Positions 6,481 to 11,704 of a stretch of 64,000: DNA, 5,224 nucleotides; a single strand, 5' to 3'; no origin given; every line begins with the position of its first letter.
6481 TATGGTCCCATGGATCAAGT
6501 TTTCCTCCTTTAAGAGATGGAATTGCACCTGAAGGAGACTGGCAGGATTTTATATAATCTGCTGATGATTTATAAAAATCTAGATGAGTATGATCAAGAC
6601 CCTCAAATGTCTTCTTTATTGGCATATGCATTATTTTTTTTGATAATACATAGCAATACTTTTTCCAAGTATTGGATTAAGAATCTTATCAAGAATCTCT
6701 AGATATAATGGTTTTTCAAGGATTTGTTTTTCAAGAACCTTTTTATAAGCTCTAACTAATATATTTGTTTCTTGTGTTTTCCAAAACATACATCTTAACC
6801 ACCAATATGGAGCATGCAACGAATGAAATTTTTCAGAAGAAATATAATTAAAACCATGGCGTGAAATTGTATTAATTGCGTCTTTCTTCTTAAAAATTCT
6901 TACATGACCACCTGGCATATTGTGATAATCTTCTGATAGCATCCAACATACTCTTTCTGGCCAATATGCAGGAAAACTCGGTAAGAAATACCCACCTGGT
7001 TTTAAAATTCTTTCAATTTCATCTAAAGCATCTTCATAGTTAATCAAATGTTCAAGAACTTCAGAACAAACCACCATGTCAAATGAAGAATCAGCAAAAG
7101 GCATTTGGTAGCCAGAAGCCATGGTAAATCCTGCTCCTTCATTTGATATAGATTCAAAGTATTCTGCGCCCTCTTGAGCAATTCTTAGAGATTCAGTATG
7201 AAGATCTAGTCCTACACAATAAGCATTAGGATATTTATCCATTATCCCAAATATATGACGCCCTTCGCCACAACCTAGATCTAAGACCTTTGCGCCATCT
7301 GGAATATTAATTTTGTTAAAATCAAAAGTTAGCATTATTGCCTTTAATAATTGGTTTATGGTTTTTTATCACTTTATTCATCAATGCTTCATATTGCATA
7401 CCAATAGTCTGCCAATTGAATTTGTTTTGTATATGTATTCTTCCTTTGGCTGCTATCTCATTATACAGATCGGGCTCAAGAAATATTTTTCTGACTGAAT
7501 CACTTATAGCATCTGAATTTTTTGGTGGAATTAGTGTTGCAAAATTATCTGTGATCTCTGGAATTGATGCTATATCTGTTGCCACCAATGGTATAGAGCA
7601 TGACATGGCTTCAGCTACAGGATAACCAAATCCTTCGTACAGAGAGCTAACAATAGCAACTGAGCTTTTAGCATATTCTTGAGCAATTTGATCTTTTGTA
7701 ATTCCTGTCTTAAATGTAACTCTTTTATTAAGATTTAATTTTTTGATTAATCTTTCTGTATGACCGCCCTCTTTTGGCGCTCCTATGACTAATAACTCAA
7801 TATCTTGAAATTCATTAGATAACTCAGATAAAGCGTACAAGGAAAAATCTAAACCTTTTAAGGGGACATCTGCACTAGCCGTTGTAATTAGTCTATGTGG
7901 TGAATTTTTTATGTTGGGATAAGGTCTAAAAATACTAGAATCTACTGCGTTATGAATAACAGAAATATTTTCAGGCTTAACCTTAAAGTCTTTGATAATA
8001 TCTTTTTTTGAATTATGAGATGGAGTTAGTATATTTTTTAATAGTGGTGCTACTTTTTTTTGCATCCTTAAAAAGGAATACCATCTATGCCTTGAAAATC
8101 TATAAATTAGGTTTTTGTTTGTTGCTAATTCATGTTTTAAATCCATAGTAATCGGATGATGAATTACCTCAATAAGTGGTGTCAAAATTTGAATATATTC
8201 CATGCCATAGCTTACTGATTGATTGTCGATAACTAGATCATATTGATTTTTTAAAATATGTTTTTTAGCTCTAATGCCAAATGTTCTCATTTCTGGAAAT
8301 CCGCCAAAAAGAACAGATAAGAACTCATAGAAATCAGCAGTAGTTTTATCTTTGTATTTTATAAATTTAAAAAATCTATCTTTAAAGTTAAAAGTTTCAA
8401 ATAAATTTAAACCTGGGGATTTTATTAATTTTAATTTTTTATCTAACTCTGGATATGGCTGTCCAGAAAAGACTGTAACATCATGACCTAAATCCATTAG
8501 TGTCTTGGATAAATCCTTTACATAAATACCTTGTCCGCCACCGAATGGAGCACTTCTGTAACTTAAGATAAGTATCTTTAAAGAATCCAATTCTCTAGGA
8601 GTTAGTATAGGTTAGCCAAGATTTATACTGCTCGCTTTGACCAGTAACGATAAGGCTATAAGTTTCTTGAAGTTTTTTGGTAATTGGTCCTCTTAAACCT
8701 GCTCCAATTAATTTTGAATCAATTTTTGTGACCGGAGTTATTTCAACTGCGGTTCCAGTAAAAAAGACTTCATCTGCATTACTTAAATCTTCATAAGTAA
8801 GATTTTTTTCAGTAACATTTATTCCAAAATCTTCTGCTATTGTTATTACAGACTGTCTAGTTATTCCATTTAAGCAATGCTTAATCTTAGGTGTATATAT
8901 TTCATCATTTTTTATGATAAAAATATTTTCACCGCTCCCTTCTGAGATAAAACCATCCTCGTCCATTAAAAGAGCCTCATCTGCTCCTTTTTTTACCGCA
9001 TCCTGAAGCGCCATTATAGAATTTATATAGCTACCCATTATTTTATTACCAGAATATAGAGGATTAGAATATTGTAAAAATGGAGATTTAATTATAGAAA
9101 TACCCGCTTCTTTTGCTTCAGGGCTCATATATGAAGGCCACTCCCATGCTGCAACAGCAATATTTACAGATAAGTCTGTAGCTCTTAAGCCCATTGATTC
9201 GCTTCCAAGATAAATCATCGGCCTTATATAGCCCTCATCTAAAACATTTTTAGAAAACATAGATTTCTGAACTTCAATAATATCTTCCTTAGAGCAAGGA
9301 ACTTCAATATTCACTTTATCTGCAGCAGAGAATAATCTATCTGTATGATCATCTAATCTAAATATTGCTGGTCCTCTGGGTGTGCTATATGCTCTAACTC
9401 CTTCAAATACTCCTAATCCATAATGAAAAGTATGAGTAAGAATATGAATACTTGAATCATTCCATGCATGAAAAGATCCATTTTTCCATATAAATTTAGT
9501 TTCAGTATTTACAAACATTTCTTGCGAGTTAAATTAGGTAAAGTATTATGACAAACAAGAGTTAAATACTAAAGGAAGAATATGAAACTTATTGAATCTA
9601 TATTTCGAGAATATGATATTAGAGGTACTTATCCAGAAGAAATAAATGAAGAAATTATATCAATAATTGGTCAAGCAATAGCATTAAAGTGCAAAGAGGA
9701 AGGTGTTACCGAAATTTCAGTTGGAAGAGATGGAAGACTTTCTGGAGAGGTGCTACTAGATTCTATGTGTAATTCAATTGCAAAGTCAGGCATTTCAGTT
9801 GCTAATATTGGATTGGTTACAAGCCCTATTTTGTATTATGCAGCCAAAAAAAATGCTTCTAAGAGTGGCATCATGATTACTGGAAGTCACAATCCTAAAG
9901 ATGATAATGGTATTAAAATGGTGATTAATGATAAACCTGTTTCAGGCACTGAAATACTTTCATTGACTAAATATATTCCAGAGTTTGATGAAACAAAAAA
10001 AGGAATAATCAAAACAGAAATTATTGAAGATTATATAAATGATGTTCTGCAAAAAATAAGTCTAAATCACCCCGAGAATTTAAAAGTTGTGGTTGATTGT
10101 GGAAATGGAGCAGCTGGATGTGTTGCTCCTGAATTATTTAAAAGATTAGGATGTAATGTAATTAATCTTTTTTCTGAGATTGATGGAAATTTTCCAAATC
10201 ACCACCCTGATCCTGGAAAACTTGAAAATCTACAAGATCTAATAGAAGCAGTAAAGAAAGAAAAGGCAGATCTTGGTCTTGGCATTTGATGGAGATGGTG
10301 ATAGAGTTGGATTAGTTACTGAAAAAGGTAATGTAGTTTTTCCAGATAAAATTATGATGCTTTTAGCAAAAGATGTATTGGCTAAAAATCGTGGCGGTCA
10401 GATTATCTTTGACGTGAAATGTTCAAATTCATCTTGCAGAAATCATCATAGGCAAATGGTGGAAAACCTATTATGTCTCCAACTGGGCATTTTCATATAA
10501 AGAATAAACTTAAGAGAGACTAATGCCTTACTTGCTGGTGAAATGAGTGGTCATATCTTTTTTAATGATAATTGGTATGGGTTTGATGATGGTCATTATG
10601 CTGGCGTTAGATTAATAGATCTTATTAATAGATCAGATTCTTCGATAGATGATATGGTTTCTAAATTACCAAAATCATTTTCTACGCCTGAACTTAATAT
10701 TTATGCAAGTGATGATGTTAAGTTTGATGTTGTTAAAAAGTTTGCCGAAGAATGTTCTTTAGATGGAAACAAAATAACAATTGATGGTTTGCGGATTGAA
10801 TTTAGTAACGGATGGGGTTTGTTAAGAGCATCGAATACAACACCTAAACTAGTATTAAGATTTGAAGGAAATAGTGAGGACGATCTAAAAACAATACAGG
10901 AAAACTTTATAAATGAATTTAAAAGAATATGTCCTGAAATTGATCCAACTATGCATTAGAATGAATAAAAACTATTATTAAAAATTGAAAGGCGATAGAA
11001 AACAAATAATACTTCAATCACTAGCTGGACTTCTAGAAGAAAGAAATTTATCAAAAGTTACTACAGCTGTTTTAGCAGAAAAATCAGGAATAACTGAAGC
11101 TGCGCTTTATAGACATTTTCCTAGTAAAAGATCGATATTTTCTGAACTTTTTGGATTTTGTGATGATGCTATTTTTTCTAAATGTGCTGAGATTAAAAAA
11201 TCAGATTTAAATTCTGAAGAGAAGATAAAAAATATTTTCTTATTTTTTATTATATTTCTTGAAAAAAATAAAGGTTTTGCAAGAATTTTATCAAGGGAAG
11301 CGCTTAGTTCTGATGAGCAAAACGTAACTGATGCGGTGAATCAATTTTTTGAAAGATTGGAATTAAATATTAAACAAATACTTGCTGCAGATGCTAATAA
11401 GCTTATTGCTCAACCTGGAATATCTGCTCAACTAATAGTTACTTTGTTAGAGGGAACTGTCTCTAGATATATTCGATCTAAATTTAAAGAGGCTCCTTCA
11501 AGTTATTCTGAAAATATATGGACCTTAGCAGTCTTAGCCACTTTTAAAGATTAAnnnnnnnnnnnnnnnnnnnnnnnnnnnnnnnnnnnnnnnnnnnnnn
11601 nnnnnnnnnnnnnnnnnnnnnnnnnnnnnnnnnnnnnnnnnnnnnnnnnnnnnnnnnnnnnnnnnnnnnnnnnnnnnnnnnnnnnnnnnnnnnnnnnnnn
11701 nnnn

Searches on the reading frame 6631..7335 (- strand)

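Call 36: search_protein_families(library=pfam, proteins=[window:6631-7335:-], max_evalue=0.00001)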
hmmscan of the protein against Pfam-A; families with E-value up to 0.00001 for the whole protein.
window:6631-7335:- (234 aa): 9 families
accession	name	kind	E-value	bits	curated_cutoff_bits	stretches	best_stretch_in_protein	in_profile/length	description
PF08241.18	Methyltransf_11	-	1.9e-21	76.9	21.2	1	18-118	1-94/95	Methyltransferase domain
PF13847.12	Methyltransf_31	-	2.8e-19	69.7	27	1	13-119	3-109/145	Methyltransferase domain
PF13649.12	Methyltransf_25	-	9.5e-19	68.3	27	1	17-115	1-97/97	Methyltransferase domain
PF13489.12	Methyltransf_23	-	1.3e-15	58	27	1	11-166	20-163/164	Methyltransferase domain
PF08242.18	Methyltransf_12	-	2.9e-14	54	30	1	18-117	1-98/98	Methyltransferase domain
PF01209.24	Ubie_methyltran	-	2.7e-11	43.7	20.1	1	12-117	46-149/233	ubiE/COQ5 methyltransferase family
PF02353.26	CMAS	-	9.3e-08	32.1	27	1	6-118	55-163/273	Mycolic acid cyclopropane synthetase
PF07021.18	MetW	-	1.9e-07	31.3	21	1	10-134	10-122/193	Methionine biosynthesis protein MetW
PF03141.22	Methyltransf_29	-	1.4e-06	27.6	23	1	17-122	121-220/506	Putative S-adenosyl-L-methionine-dependent methyltransferase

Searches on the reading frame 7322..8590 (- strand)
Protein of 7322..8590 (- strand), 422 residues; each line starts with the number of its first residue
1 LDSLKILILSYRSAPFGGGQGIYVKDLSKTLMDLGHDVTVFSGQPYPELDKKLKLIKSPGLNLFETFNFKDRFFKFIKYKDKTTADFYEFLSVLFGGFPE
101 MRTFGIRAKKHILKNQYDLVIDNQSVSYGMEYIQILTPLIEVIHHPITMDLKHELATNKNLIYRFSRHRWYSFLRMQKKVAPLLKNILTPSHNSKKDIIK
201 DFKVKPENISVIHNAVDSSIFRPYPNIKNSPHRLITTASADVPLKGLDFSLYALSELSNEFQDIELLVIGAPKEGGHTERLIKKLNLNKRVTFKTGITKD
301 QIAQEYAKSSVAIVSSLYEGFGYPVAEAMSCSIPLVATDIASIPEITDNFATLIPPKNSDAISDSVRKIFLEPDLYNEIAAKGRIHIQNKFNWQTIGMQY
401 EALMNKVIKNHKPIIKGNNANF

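Call 36: search_protein_families(library=pfam, proteins=[window:7322-8590:-], max_evalue=0.00001)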
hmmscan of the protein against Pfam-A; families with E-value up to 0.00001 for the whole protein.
window:7322-8590:- (422 aa): 5 families
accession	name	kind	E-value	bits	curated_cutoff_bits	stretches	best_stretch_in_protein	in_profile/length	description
PF00534.26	Glycos_transf_1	-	3.9e-28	98.6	26.4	1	229-384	12-170/172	Glycosyl transferases group 1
PF13692.12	Glyco_trans_1_4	-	4.5e-23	82.5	27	1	233-369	3-139/142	Glycosyl transferases group 1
PF13439.12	Glyco_transf_4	-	4.7e-19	69.5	28.5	1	18-218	2-168/170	Glycosyltransferase Family 4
PF20706.3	GT4-conflict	-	1.2e-11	44.7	26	1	225-338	193-311/385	Family 4 Glycosyltransferase in conflict systems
PF13524.12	Glyco_trans_1_2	-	7.9e-06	26.3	25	0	262-398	13-140/144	Glycosyl transferase-like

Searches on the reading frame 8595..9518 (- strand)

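Call 37: search_protein_families(library=pfam, proteins=[window:8595-9518:-], max_evalue=0.00001)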
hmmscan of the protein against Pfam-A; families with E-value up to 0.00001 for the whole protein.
window:8595-9518:- (307 aa): 1 family
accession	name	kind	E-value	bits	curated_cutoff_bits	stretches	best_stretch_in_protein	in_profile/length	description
PF01063.24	Aminotran_4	-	3.7e-55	187.6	28.5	1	36-266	1-223/223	Amino-transferase class IV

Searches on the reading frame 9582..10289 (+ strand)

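Call 37: search_protein_families(library=pfam, proteins=[window:9582-10289:+], max_evalue=0.00001)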
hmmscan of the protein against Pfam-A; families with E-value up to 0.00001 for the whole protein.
window:9582-10289:+ (235 aa): 2 families
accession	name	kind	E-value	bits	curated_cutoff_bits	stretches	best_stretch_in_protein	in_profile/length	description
PF02878.22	PGM_PMM_I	-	2.1e-30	105.6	22.5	1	7-117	3-115/138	Phosphoglucomutase/phosphomannomutase, alpha/beta/alpha domain I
PF02879.22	PGM_PMM_II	-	9.1e-21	74.8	29.3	1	149-234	1-88/103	Phosphoglucomutase/phosphomannomutase, alpha/beta/alpha domain II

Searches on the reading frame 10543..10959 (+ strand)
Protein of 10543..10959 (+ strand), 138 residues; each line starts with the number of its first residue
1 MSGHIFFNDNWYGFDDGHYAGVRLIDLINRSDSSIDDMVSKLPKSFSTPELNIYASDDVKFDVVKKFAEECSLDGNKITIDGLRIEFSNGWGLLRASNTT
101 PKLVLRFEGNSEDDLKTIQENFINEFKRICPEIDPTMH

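Call 37: search_protein_families(library=pfam, proteins=[window:10543-10959:+], max_evalue=0.00001)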
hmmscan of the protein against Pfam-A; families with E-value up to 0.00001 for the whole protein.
window:10543-10959:+ (138 aa): 1 family
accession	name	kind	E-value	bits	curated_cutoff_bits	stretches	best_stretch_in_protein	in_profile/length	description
PF00408.26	PGM_PMM_IV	-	8.3e-13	48.6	23.1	1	70-123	21-66/68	Phosphoglucomutase/phosphomannomutase, C-terminal domain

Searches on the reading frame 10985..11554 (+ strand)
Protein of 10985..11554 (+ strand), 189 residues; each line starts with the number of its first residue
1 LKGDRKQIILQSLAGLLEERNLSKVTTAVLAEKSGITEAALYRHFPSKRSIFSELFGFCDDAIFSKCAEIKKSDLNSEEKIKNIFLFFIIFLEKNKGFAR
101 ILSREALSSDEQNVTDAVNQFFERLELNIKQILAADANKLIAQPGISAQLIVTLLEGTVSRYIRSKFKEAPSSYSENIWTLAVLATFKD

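Call 37: search_protein_families(library=pfam, proteins=[window:10985-11554:+], max_evalue=0.00001)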
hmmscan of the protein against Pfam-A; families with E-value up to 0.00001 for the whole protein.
window:10985-11554:+ (189 aa): 2 families
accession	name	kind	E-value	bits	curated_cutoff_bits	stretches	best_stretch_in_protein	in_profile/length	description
PF22276.1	SlmA-like_C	-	9.1e-19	68.1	27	1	80-182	6-112/117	Tetracyclin repressor-like, C-terminal domain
PF00440.29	TetR_N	-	1.1e-10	41.5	24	1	9-55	1-47/47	Bacterial regulatory proteins, tetR family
